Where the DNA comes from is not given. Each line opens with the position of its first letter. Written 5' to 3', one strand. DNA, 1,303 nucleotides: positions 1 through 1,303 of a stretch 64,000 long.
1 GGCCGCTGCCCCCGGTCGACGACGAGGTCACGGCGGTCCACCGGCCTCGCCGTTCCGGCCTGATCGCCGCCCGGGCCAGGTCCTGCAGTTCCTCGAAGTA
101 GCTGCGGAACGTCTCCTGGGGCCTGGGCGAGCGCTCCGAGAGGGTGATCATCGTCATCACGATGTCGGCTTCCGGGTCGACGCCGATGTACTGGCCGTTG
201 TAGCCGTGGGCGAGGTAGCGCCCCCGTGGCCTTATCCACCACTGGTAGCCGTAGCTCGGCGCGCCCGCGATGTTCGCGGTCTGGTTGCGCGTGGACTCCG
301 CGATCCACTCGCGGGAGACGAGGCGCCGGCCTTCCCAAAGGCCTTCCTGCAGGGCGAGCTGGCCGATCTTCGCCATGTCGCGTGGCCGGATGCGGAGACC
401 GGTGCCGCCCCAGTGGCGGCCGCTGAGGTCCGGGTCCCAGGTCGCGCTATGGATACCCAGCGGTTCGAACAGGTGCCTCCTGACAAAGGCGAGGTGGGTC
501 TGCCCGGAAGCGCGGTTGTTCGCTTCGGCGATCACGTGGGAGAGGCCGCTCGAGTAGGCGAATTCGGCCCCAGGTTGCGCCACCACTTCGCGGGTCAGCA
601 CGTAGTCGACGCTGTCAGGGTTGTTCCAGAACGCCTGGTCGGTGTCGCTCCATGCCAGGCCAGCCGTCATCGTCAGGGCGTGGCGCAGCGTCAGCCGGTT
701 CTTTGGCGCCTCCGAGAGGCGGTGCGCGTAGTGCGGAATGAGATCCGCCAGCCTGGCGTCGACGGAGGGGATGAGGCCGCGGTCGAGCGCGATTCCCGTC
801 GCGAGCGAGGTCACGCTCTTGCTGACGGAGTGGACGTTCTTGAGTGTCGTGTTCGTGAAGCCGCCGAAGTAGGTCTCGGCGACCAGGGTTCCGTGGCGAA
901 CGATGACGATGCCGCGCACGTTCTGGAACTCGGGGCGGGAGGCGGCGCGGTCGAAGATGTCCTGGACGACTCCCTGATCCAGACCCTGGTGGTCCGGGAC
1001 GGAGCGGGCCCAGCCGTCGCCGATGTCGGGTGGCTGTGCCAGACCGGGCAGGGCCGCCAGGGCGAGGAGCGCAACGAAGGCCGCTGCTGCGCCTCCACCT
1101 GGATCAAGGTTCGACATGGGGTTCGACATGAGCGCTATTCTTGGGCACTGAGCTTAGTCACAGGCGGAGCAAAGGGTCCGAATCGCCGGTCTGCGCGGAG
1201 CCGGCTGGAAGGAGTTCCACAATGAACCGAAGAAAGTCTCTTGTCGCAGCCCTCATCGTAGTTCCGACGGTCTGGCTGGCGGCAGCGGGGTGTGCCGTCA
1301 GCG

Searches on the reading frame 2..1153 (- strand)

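Call 14: search_protein_families(library=ncbifam, proteins=[window:2-1153:-], max_evalue=1e-12)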
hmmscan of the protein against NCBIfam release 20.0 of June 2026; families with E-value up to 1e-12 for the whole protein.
window:2-1153:- (384 aa): 1 family
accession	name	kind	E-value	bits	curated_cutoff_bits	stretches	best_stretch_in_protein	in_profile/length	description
NF045925.1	3-sucCA_synth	equivalog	1.3e-37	129.5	800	1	48-336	27-309/498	3-succinylated cholic acid synthase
